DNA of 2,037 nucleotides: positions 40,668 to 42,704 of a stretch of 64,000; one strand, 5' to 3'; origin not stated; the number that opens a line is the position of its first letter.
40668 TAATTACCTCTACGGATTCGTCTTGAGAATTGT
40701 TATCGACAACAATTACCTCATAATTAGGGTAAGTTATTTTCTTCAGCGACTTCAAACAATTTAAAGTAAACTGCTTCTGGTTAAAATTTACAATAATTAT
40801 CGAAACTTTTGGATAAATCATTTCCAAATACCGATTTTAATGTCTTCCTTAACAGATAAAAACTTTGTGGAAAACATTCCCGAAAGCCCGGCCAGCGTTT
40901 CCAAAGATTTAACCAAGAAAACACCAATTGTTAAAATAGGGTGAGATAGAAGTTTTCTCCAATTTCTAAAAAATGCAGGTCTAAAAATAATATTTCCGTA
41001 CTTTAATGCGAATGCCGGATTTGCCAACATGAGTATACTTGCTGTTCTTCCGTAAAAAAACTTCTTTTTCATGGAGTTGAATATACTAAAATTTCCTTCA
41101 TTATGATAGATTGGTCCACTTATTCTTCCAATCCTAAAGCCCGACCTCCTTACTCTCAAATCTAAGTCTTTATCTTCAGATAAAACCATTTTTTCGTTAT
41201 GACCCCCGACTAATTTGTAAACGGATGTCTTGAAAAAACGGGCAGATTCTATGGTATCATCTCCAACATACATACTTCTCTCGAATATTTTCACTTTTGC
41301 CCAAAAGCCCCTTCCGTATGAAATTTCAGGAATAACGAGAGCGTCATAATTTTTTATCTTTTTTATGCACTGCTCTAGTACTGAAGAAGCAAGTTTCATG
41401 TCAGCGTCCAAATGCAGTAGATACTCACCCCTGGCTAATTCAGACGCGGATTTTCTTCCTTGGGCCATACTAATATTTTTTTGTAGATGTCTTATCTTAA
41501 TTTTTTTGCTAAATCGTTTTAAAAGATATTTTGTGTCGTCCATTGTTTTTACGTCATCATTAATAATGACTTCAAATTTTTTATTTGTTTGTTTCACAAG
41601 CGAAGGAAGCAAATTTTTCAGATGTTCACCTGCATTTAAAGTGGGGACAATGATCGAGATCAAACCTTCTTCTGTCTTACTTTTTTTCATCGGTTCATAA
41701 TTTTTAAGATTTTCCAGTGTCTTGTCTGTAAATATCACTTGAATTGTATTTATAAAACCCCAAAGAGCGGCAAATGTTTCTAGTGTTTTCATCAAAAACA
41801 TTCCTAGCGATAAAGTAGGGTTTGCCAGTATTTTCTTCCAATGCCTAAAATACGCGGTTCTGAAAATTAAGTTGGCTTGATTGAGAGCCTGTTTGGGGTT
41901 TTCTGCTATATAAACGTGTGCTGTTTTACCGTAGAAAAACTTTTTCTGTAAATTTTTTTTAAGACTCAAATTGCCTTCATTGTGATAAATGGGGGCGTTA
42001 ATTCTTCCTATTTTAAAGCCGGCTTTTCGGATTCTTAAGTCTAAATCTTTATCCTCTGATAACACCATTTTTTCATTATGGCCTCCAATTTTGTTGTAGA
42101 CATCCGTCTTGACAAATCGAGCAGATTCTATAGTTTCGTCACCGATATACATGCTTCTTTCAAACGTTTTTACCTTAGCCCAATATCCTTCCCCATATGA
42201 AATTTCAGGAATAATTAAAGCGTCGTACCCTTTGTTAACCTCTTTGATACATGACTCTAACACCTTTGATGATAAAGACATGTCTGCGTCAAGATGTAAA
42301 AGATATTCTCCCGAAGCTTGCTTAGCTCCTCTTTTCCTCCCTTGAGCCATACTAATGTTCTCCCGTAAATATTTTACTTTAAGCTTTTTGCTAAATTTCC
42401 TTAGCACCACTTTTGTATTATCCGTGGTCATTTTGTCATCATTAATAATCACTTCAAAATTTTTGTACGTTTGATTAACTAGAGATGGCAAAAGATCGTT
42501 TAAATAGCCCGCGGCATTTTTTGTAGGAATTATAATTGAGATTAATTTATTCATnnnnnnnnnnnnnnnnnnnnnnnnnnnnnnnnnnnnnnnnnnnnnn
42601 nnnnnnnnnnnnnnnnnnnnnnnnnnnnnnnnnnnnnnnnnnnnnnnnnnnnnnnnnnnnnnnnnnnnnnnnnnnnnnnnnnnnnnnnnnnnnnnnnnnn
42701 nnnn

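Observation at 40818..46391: Intragenic tandem duplication creating a two-domain GT2, followed by a small membrane protein and a giant GT-C (a GtrB-GtrA-GtrC-like trio)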

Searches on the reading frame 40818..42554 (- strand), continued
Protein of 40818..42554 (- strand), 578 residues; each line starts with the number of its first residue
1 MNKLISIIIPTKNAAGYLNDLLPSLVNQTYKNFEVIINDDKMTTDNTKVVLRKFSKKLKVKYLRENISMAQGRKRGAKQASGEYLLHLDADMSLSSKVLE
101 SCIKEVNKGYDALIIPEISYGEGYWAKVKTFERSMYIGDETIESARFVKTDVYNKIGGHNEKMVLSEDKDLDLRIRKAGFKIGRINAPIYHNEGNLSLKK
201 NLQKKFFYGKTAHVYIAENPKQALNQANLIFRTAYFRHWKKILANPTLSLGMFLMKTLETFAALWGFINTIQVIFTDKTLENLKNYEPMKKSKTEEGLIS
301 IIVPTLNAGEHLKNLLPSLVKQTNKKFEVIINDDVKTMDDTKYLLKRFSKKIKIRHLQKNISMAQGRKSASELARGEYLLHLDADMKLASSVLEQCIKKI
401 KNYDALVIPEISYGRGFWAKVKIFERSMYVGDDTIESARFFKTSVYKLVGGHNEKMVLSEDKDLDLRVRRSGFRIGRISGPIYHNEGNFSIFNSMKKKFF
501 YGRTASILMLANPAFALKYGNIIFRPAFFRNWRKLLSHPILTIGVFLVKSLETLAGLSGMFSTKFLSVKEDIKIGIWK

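Call 67: fold_search(model_id=the predicted structure, library=pdb)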
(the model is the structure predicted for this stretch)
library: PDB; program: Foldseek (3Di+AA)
matches with E <= 10: 1626; with E <= 0.001: 334
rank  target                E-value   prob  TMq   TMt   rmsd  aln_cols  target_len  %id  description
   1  2z86_D                5.2e-22  1.00  0.31  0.30  23.4       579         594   17  Crystal structure of chondroitin polymerase from Escherichia coli strain K4 (K4CP) complexed with UDP-GlcUA and UDP (released 2008-09-16)
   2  2z87_B                7.9e-22  1.00  0.30  0.29  22.9       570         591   18  Crystal structure of chondroitin polymerase from Escherichia coli strain K4 (K4CP) complexed with UDP-GalNAc and UDP (released 2008-09-16)
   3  2z86_B                2.3e-21  1.00  0.30  0.28  23.3       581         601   18  Crystal structure of chondroitin polymerase from Escherichia coli strain K4 (K4CP) complexed with UDP-GlcUA and UDP (released 2008-09-16)
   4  2z86_A                3.2e-21  1.00  0.29  0.29  23.7       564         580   18  Crystal structure of chondroitin polymerase from Escherichia coli strain K4 (K4CP) complexed with UDP-GlcUA and UDP (released 2008-09-16)
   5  2z87_A                1.5e-20  1.00  0.31  0.30  23.2       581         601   17  Crystal structure of chondroitin polymerase from Escherichia coli strain K4 (K4CP) complexed with UDP-GalNAc and UDP (released 2008-09-16)
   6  2z86_C                2.0e-20  1.00  0.30  0.28  23.2       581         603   18  Crystal structure of chondroitin polymerase from Escherichia coli strain K4 (K4CP) complexed with UDP-GlcUA and UDP (released 2008-09-16)
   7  8viw_A                1.6e-13  1.00  0.27  0.29  24.7       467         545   17  Cryo-EM structure of heparosan synthase 2 from Pasteurella multocida with polysaccharide in the GlcNAc-T active site (released 2024-07-24)
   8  8vh8_B                1.9e-13  1.00  0.28  0.31  25.2       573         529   15  Crystal structure of heparosan synthase 2 from Pasteurella multocida at 2.85 A (released 2024-09-04)
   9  8vh8_A                2.4e-13  1.00  0.28  0.31  25.1       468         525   16  Crystal structure of heparosan synthase 2 from Pasteurella multocida at 2.85 A (released 2024-09-04)
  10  8vh8_D                2.8e-13  1.00  0.29  0.31  24.6       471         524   16  Crystal structure of heparosan synthase 2 from Pasteurella multocida at 2.85 A (released 2024-09-04)
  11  8vh8_C                3.3e-13  1.00  0.28  0.31  24.9       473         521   17  Crystal structure of heparosan synthase 2 from Pasteurella multocida at 2.85 A (released 2024-09-04)
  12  8vh7_B                4.1e-13  1.00  0.30  0.33  24.9       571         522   15  Crystal structure of heparosan synthase 2 from Pasteurella multocida at 1.98 A (released 2024-07-24)
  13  8vh7_A                1.9e-12  1.00  0.29  0.31  24.5       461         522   16  Crystal structure of heparosan synthase 2 from Pasteurella multocida at 1.98 A (released 2024-07-24)
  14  5tz8_A                3.2e-12  1.00  0.29  0.30  18.1       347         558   18  Crystal structure of S. aureus TarS (released 2017-01-04)
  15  8bz5_A                4.2e-12  1.00  0.28  0.27  10.9       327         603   20  Crystal structure of the L. monocytogenes RmlT in complex with HEPES (released 2023-12-27)
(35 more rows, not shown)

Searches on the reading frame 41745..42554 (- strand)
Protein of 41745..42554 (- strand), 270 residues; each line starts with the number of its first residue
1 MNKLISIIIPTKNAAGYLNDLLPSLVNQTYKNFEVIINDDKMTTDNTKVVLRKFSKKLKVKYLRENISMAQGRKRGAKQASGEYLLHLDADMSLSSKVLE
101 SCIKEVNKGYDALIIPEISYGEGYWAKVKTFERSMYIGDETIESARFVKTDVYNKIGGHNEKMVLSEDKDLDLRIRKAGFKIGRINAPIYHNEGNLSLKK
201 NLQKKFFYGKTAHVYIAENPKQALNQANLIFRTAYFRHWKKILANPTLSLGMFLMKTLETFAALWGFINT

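Call 35: search_solved_structures(query=window:41745-42554:-, max_evalue=0.001)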
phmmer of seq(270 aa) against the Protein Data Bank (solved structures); distinct sequences matched with E-value up to 0.001: 18.
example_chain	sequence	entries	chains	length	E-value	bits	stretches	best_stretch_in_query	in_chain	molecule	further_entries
2z87_A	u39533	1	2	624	1.4e-17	67.1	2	4-185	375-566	Chondroitin synthase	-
2z86_A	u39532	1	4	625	1.5e-17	67.1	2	4-185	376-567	Chondroitin synthase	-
5hea_A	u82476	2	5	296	6.2e-13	51.9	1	3-119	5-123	Putative glycosyltransferase (GalT1)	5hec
5tze_C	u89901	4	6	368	7.5e-11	45.1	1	5-115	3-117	Glycosyl transferase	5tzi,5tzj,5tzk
5tz8_A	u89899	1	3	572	1.3e-10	44.3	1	5-115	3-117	Glycosyl transferase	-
6p61_A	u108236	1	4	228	1.9e-10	43.8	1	5-193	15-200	Glycosyltransferase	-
6h1j_A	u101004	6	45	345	5.9e-09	38.9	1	3-147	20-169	Probable ss-1,3-N-acetylglucosaminyltransferase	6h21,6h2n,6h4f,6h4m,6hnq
8viw_A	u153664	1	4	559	5.8e-08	35.7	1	2-105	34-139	Heparosan synthase B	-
8vh7_A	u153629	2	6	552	5.8e-08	35.7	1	2-105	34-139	Heparosan synthase B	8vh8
5mlz_A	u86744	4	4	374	3e-07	33.3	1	4-114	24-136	Dolichol monophosphate mannose synthase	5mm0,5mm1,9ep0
3l7m_A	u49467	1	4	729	9.1e-06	28.5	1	1-119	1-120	Teichoic acid biosynthesis protein F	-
3l7j_A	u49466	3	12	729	9.1e-06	28.5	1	1-119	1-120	Teichoic acid biosynthesis protein F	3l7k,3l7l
3l7i_A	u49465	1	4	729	9.1e-06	28.5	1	1-119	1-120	Teichoic acid biosynthesis protein F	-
22ao_A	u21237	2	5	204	2.6e-05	27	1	4-123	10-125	GmaR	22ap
3bcv_A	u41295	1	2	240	4.4e-05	26.2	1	5-98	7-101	Putative glycosyltransferase protein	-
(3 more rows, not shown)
